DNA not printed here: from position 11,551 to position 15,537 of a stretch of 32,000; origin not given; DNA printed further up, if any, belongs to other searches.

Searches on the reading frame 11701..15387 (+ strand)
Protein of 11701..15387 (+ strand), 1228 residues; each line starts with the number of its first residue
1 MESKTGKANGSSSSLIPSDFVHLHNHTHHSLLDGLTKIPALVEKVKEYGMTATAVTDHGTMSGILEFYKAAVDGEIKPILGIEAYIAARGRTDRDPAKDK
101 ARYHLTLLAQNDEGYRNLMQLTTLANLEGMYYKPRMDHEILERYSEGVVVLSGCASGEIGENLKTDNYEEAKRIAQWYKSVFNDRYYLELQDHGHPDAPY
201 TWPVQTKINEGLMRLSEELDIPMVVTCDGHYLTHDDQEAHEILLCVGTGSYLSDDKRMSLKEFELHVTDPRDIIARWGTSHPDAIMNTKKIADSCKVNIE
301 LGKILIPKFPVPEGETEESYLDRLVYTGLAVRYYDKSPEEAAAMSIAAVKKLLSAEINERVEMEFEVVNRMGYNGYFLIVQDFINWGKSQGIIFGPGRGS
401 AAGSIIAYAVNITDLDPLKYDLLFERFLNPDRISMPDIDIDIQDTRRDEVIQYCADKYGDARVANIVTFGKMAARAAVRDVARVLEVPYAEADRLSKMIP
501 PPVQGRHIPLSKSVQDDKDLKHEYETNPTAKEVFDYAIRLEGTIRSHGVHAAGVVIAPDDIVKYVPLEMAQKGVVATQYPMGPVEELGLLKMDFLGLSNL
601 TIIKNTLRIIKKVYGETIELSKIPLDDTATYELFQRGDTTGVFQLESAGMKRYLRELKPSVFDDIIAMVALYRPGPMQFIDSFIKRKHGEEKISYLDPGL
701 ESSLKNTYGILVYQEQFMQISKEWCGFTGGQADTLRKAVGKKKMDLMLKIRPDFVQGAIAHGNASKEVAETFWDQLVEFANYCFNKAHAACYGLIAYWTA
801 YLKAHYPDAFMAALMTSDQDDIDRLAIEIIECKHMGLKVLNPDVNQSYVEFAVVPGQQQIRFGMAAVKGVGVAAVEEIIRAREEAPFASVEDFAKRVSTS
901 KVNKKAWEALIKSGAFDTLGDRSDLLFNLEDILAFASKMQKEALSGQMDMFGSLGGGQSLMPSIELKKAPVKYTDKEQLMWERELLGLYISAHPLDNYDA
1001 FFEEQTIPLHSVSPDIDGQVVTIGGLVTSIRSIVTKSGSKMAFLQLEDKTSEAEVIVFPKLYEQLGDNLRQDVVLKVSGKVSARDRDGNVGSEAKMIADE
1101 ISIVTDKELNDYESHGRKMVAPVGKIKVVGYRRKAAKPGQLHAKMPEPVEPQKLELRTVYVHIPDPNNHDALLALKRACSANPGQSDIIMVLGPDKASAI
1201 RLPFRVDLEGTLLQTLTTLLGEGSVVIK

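Call 71: search_protein_families(library=pfam, proteins=[window:11701-15387:+], max_evalue=0.00001)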
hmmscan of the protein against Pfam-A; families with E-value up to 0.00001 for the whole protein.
window:11701-15387:+ (1228 aa): 5 families
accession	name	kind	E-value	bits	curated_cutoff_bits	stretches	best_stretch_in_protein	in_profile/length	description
PF07733.18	DNA_pol3_alpha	-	4.3e-96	322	23.9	1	320-596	2-260/260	Bacterial DNA polymerase III alpha NTPase domain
PF17657.6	DNA_pol3_finger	-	1.1e-62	210.7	22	1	599-761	1-165/166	Bacterial DNA polymerase III alpha subunit finger domain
PF02811.25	PHP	-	8.5e-53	179.5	26.4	1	22-193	1-164/164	PHP domain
PF14579.12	HHH_6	-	2.8e-28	98.4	25.6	1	836-923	1-88/90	Helix-hairpin-helix motif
PF01336.31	tRNA_anti-codon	-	7.1e-15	55.2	27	1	1021-1103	1-74/75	OB-fold nucleic acid binding domain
